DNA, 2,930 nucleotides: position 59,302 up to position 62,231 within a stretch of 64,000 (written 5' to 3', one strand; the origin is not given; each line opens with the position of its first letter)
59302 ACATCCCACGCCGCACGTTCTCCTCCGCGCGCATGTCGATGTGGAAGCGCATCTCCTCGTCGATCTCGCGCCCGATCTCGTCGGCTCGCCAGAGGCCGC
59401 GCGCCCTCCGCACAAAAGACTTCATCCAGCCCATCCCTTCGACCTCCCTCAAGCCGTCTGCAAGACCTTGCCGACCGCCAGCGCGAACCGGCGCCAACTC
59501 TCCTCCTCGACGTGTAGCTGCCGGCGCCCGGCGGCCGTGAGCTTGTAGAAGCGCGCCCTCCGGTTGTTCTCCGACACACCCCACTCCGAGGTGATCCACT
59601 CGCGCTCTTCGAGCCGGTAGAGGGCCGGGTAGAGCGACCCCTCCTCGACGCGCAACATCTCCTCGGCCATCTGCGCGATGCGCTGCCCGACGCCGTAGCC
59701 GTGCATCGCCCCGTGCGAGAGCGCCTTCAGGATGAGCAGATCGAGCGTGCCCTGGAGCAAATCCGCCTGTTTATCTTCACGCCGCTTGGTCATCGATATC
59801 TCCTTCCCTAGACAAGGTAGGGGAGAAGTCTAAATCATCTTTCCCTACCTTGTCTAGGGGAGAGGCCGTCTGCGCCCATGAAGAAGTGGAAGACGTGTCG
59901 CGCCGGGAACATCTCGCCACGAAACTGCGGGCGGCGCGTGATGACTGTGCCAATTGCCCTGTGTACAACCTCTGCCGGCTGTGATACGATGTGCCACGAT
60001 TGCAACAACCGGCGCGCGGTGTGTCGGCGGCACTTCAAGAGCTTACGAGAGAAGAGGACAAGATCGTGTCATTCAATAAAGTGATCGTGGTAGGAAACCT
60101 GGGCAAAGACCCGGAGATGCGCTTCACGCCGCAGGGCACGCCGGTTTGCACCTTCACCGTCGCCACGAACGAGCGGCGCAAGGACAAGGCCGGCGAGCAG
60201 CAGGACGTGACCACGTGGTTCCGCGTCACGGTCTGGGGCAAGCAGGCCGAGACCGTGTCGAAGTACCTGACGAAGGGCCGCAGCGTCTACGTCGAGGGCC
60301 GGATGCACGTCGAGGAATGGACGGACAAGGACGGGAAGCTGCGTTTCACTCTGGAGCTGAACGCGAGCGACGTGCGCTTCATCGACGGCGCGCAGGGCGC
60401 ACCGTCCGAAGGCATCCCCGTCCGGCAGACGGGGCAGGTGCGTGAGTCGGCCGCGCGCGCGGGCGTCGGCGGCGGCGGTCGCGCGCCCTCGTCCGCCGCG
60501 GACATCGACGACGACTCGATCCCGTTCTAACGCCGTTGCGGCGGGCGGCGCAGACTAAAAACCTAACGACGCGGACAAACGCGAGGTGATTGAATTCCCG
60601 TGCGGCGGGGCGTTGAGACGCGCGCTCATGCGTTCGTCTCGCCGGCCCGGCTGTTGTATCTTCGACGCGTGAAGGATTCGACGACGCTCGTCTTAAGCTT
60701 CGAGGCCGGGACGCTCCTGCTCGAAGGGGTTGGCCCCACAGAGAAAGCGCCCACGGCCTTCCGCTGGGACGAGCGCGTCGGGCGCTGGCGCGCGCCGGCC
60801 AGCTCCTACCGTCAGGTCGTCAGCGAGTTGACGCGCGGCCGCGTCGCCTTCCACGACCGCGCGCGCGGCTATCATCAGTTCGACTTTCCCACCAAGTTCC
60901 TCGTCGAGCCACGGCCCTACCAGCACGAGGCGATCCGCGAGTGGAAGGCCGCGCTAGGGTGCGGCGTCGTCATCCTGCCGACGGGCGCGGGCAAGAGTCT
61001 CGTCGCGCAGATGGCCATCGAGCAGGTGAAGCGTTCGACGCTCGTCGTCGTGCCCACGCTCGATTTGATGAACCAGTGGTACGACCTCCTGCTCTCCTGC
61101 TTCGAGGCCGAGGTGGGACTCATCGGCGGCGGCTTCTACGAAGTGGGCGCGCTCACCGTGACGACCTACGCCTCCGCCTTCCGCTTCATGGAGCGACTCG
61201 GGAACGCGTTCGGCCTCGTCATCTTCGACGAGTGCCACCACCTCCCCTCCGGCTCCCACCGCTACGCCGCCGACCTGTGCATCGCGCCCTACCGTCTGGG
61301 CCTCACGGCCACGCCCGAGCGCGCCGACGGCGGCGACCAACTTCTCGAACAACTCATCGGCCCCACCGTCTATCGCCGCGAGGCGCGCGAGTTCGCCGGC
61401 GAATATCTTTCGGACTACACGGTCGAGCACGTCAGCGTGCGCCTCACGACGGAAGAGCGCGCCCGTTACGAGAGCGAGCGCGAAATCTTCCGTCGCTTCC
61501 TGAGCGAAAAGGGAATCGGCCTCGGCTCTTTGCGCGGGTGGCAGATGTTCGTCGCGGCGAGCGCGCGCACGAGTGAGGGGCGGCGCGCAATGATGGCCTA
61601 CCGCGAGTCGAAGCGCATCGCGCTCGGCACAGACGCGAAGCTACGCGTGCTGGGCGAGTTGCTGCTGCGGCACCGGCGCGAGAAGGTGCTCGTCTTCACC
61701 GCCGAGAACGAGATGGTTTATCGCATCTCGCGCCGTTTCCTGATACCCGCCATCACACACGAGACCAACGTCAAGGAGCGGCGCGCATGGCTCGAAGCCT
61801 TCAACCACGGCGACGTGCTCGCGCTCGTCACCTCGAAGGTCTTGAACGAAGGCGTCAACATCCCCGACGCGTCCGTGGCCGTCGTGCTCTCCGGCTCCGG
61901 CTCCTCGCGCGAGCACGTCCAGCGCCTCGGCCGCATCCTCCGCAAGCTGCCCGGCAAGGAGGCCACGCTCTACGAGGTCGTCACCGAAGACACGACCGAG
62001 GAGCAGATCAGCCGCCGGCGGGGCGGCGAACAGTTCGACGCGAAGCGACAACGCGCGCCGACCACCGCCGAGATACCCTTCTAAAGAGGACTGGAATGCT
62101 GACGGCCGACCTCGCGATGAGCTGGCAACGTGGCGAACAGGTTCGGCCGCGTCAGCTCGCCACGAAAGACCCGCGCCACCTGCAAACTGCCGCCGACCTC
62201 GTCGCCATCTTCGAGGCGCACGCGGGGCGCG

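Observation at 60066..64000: ssb, XPB-like helicase, Bax1/DUF790 nuclease and KAP P-loop NTPase: a bacterial helicase-nuclease module with a defence-island-type neighbour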

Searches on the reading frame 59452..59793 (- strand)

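Call 90: search_protein_families(library=pfam, proteins=[window:59452-59793:-], max_evalue=0.00001)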
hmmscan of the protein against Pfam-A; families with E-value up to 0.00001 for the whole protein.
window:59452-59793:- (114 aa): 1 family
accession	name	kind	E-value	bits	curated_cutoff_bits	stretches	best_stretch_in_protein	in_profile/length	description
PF03551.20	PadR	-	3.4e-20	72.3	27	1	21-94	1-74/75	Transcriptional regulator PadR-like family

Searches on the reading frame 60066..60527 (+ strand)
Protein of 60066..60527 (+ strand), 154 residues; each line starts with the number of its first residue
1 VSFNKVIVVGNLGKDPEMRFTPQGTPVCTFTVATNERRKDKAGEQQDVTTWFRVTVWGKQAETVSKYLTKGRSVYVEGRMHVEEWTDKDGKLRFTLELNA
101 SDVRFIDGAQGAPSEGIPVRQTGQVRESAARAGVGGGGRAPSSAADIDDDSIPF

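Call 8: search_protein_families(library=pfam, proteins=[window:60066-60527:+], max_evalue=0.01)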
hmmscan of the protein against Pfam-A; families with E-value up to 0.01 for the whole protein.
window:60066-60527:+ (154 aa): 3 families
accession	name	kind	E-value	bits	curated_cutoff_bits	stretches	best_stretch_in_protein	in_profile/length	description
PF00436.31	SSB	-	1.5e-39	134.6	26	1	3-105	1-103/104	Single-strand binding protein family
PF22657.2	SSB_1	-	1.5e-05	25.5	27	1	4-81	1-76/91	Another single-strand binding protein family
PF01336.31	tRNA_anti-codon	-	0.0011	19.3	27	1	47-104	24-73/75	OB-fold nucleic acid binding domain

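Call 9: search_protein_families(library=padloc, proteins=[window:60066-60527:+], max_evalue=0.01)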
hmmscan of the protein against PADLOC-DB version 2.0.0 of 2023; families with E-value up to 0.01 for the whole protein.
window:60066-60527:+ (154 aa): 0 families

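Call 10: search_protein_families(library=ncbifam, proteins=[window:60066-60527:+], max_evalue=0.01)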
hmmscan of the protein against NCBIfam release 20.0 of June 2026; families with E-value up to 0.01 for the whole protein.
window:60066-60527:+ (154 aa): 19 families
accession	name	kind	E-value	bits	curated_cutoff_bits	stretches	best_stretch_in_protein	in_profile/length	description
TIGR00621.2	ssb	subfamily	9.2e-44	149.7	53.95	1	2-154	3-165/165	single-stranded DNA-binding protein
NF005406.0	PRK06958.1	subfamily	4e-35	121.9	252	1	2-134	3-136/182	single-stranded DNA-binding protein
NF006445.0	PRK08763.1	subfamily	2.1e-31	109.3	246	1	3-154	5-164/164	single-stranded DNA-binding protein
NF006533.0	PRK09010.1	subfamily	3.1e-31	108.7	260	1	3-103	6-107/177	single-stranded DNA-binding protein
NF004357.0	PRK05733.1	subfamily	1.9e-27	96.4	241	1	3-98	5-100/172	single-stranded DNA-binding protein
NF006297.0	PRK08486.1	equivalog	2.1e-26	93.2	212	1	3-114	2-113/182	single-stranded DNA-binding protein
NF004972.0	PRK06341.1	equivalog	2.3e-25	89.5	254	1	2-154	4-166/166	single-stranded DNA-binding protein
NF010292.0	PRK13732.1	subfamily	3.1e-25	89.1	265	1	3-98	6-101/175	single-stranded DNA-binding protein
NF004948.0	PRK06293.1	equivalog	1.3e-23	83.7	156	1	6-111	4-104/161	single-stranded DNA-binding protein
NF005851.0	PRK07772.1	subfamily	6.9e-23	81.8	194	1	5-104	6-107/191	single-stranded DNA-binding protein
NF005241.0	PRK06751.1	equivalog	5.2e-22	78.8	313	1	3-139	2-130/173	single-stranded DNA-binding protein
NF005170.0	PRK06642.1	equivalog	2.5e-20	72.8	270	1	2-98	4-102/152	single-stranded DNA-binding protein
NF005674.0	PRK07459.1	equivalog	9.9e-20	70.7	161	1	1-90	1-84/121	single-stranded DNA-binding protein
NF005579.0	PRK07274.1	equivalog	1.8e-17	63.3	169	1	3-102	2-98/131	single-stranded DNA-binding protein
NF005242.0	PRK06752.1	equivalog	5.4e-17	62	189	1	3-107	2-104/112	single-stranded DNA-binding protein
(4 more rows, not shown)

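Call 48: search_protein_families(library=phrogs, proteins=[window:60066-60527:+], max_evalue=0.001)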
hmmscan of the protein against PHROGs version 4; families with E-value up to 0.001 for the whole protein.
window:60066-60527:+ (154 aa): 3 families
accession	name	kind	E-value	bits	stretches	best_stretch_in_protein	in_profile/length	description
phrog_44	-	DNA, RNA and nucleotide metabolism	5.6e-50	171.6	1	1-154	85-228/271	single strand DNA binding protein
phrog_25370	-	unknown function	6.2e-15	55.6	1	4-47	3-46/48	-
phrog_12631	-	DNA, RNA and nucleotide metabolism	3.5e-05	24.9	1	3-34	30-61/78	single strand DNA binding protein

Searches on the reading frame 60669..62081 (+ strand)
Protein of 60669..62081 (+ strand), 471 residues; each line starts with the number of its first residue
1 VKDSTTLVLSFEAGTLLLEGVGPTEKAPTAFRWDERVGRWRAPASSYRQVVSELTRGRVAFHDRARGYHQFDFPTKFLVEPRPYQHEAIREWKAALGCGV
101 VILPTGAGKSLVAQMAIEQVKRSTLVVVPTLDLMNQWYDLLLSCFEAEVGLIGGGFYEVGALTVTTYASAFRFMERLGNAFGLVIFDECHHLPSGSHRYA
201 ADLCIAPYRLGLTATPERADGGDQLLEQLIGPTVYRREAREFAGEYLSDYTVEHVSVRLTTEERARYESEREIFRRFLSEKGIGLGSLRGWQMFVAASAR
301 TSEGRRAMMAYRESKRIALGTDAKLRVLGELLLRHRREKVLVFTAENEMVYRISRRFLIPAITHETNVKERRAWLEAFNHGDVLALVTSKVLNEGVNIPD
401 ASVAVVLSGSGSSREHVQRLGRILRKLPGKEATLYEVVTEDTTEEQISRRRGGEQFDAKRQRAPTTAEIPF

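Call 8: search_protein_families(library=pfam, proteins=[window:60669-62081:+], max_evalue=0.01)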
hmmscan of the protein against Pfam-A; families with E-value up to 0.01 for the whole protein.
window:60669-62081:+ (471 aa): 6 families
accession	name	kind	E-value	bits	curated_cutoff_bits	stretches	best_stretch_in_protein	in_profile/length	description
PF04851.21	ResIII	-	1.2e-26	94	22.5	1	79-218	2-164/164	Type III restriction enzyme, res subunit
PF00271.37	Helicase_C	-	1.8e-16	60.8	23.5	1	324-425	2-108/110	Helicase conserved C-terminal domain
PF18458.6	XPB_DRD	-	7.6e-16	58.2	26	1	9-65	1-57/57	Xeroderma pigmentosum group B helicase damage recognition domain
PF16203.11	ERCC3_RAD25_C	-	3.5e-14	53.1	27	1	335-451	58-181/248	ERCC3/RAD25/XPB C-terminal helicase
PF00270.35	DEAD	-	6.5e-11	42.7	26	1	82-217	1-161/167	DEAD/DEAH box helicase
PF13401.12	AAA_22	-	0.00092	20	27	1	97-200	6-104/130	AAA domain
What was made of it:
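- Checked: XPB-like helicase, 60669-62084 (+), GTG start, 471 aa. Pfam finds XPB_DRD (7.6e-16), ResIII, Helicase_C and ERCC3_RAD25_C (call 8).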

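Call 9: search_protein_families(library=padloc, proteins=[window:60669-62081:+], max_evalue=0.01)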
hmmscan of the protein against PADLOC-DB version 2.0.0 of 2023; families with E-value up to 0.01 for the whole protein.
window:60669-62081:+ (471 aa): 24 families
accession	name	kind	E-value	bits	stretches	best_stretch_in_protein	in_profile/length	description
PDLC02707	PbeA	-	9.8e-53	177.7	2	172-449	371-641/672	PbeA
PDLC02704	PbeA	-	5.8e-45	152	2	182-442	385-648/682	PbeA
PDLC02706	PbeA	-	4e-29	99.7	3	364-443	597-677/722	PbeA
PDLC02705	PbeA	-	9.1e-21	71.7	1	183-429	377-623/691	PbeA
PDLC02703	PbeA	-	8e-18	62.4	2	168-267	354-458/626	PbeA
PDLC03658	mREase_IV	-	1.5e-12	44.1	2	361-455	480-575/953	Type IV methyl-directed restriction enzyme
PDLC01439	typeIV_DinG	-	7e-09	32.9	1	314-406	389-477/575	CAS-IV-A; associated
PDLC03659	mREase_IV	-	2.2e-08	30.4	2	178-222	333-377/945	Type IV methyl-directed restriction enzyme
PDLC02864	DpdF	-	6.7e-06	23.2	1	82-136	24-77/610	DpdF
PDLC04987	PDC-S28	-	2.2e-05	21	1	85-190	41-159/846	-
PDLC02870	DpdF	-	3.6e-05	20.5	1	80-136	13-68/534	DpdF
PDLC01089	C3a193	-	5e-05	19.8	0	365-428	521-584/983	poss. alt. Cas3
PDLC02861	DpdF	-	6.9e-05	19.3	1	82-141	30-88/611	DpdF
PDLC02855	DpdF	-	8.3e-05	19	1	100-133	161-196/825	DpdF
PDLC02872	DpdF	-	0.00012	18.7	1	86-132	163-214/859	DpdF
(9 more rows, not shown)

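Call 10: search_protein_families(library=ncbifam, proteins=[window:60669-62081:+], max_evalue=0.01)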
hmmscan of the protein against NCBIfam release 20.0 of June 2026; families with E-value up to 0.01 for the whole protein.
window:60669-62081:+ (471 aa): 22 families
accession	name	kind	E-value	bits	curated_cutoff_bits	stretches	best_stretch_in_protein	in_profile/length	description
NF045503.1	repair_heli_XPB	equivalog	2.6e-60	204.5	610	2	305-451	386-534/548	DNA repair helicase XPB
TIGR04095.1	dnd_restrict_1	equivalog_domain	4.2e-39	134.8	600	2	173-446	124-404/451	DNA phosphorothioation system restriction enzyme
TIGR00603.1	rad25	subfamily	4.3e-27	94.7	328.7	2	335-451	496-619/734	DNA repair helicase rad25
NF053632.1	heli_RadD_YejH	equivalog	8.7e-15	54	720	2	82-222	4-157/573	DNA repair helicase RadD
NF010337.0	PRK13766.1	equivalog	6.2e-14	51.1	610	2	368-451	410-493/781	Hef nuclease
NF041062.1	DpdE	equivalog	2.3e-08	32.5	500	1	236-426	438-639/1048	protein DpdE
NF003673.1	PRK05298.1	equivalog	1.7e-06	26.7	743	1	351-466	462-585/653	excinuclease ABC subunit UvrB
NF041063.1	DpdF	equivalog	2.3e-06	26.5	550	1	85-133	145-198/813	protein DpdF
TIGR00631.1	uvrb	equivalog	2.9e-06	25.8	750.1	1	351-466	462-585/658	excinuclease ABC subunit UvrB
TIGR00643.1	recG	equivalog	2.7e-05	23.1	659.4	1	364-409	490-535/629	ATP-dependent DNA helicase RecG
NF002340.1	PRK01297.1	equivalog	9.9e-05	21.3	564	1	318-426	230-343/372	ATP-dependent RNA helicase RhlB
NF008279.0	PRK11057.1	equivalog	0.00024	19.7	1015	1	82-142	27-86/608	ATP-dependent DNA helicase RecQ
NF008167.0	PRK10917.2-1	equivalog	0.00037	18.7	995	1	369-442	573-644/744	ATP-dependent DNA helicase RecG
NF008164.0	PRK10917.1-2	equivalog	0.00053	18.4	785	1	366-406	529-569/704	ATP-dependent DNA helicase RecG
NF046051.1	restrict_EcoAI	equivalog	0.00057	18.4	550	0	179-261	273-357/768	EcoAI/FtnUII family type I restriction enzme subunit R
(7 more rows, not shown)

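Call 39: search_solved_structures(query=window:60669-62081:+, max_evalue=1e-10, show_alignments=2)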
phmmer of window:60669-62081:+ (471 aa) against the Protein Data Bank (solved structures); distinct sequences matched with E-value up to 1e-10: 16.
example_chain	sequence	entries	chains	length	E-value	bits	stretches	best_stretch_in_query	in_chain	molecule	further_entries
6p66_A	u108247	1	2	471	6.2e-104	351.3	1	10-452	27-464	DNA repair protein RAD25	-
2fwr_A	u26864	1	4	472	6.3e-104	351.2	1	10-452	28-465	DNA repair protein RAD25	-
6p4f_A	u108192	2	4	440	6.8e-104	351.1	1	29-451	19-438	DNA-dependent ATPase XPBII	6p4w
5tnu_A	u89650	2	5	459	7.6e-104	351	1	29-451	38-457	DNA-dependent ATPase XPBII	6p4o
2fzl_A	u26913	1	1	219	1.1e-51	179.1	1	245-439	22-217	DNA repair protein RAD25, XPB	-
2fz4_A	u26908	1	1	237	6.1e-39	137.1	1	10-223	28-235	DNA repair protein RAD25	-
5of4_A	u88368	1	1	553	2.7e-22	82.2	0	304-451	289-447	TFIIH basal transcription factor complex helicase XPB subunit,XPB,TFIIH basal transcriptio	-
6nmi_A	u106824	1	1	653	5.9e-22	81.1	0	304-451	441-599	General transcription and DNA repair factor IIH helicase subunit XPB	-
5fmf_1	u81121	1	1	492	7.6e-22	80.7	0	71-244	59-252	DNA REPAIR HELICASE RAD25, SSL2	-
8ebt_A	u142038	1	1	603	1e-21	80.3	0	304-451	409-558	General transcription and DNA repair factor IIH helicase subunit XPB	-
8bvw_0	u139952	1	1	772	1.1e-21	80.1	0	303-451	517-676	General transcription and DNA repair factor IIH helicase subunit XPB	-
29vf_0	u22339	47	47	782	1.2e-21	80.1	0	305-451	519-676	General transcription and DNA repair factor IIH helicase subunit XPB | TFIIH basal transcription factor complex helicase XPB subunit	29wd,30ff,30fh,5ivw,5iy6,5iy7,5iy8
28jm_A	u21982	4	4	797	1.3e-21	80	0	303-451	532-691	General transcription and DNA repair factor IIH helicase subunit XPB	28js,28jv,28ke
5sva_Z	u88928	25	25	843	7.8e-21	77.4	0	71-244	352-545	DNA repair helicase RAD25 | General transcription and DNA repair factor IIH helicase subunit XPB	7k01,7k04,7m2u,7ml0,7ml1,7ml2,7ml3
5oqj_7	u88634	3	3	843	5e-19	71.4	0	335-452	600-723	DNA repair helicase RAD25 | General transcription and DNA repair factor IIH helicase subunit XPB | General transcription and DNA repair factor IIH helicase subu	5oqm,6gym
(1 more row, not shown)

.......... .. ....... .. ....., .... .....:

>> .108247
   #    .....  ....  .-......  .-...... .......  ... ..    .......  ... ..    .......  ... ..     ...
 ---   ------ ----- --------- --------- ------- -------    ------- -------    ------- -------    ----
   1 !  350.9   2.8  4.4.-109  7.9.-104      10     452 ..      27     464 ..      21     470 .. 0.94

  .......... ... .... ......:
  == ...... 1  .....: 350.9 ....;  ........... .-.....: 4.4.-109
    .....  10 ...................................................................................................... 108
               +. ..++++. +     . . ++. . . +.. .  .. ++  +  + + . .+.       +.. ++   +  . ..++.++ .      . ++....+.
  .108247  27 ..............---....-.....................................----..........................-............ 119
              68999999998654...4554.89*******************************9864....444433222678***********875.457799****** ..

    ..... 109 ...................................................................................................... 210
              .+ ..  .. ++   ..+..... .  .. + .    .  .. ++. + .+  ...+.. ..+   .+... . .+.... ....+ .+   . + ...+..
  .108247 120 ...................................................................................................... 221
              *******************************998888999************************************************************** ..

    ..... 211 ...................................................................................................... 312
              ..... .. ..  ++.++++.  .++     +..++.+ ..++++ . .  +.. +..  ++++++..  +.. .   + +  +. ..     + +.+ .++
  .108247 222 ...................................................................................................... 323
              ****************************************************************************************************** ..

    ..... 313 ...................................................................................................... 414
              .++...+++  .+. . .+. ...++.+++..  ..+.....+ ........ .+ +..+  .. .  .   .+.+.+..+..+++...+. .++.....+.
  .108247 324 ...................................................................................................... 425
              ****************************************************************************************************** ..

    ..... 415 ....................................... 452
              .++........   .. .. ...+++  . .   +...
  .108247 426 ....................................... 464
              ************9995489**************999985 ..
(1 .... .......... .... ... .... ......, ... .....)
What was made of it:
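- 60669..62084 (+): XPB-type SF2 helicase/translocase with DRD, HD1, a RED-position motif reading R-A-D, the ThM region and HD2. Calls 8, 10, 39.
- Closest known: Archaeal XPB-Bax1 helicase-nuclease complex. Same: XBP's counterpart here aligns over its full length, including the DRD, both RecA-like domains and the ThM region (351 bits, call 39).
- Checked: The match to A. fulgidus XPB (6p66_A, 2fwr) is full length, at 351 bits and E = 6e-104 (call 39).
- The match to true XPB is far stronger and full length, including the DRD domain (351 bits, call 39).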

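Call 48: search_protein_families(library=phrogs, proteins=[window:60669-62081:+], max_evalue=0.001)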
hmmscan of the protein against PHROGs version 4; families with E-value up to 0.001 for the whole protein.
window:60669-62081:+ (471 aa): 6 families
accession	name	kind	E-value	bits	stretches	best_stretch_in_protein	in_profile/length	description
phrog_16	-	DNA, RNA and nucleotide metabolism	4.7e-58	198.2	1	74-436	262-597/986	DNA helicase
phrog_62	-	DNA, RNA and nucleotide metabolism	9.5e-31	107.2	2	224-450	899-1121/1881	DNA helicase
phrog_9690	-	DNA, RNA and nucleotide metabolism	9.8e-16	58.6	1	362-439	191-270/306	DNA helicase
phrog_16259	-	DNA, RNA and nucleotide metabolism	2.8e-13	50.8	1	76-218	113-263/330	DNA helicase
phrog_2488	-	DNA, RNA and nucleotide metabolism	7.2e-09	35.9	0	71-136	14-86/579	DNA helicase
phrog_6819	-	DNA, RNA and nucleotide metabolism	1.1e-07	31.7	1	84-192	24-146/645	Holliday junction branch migration helicase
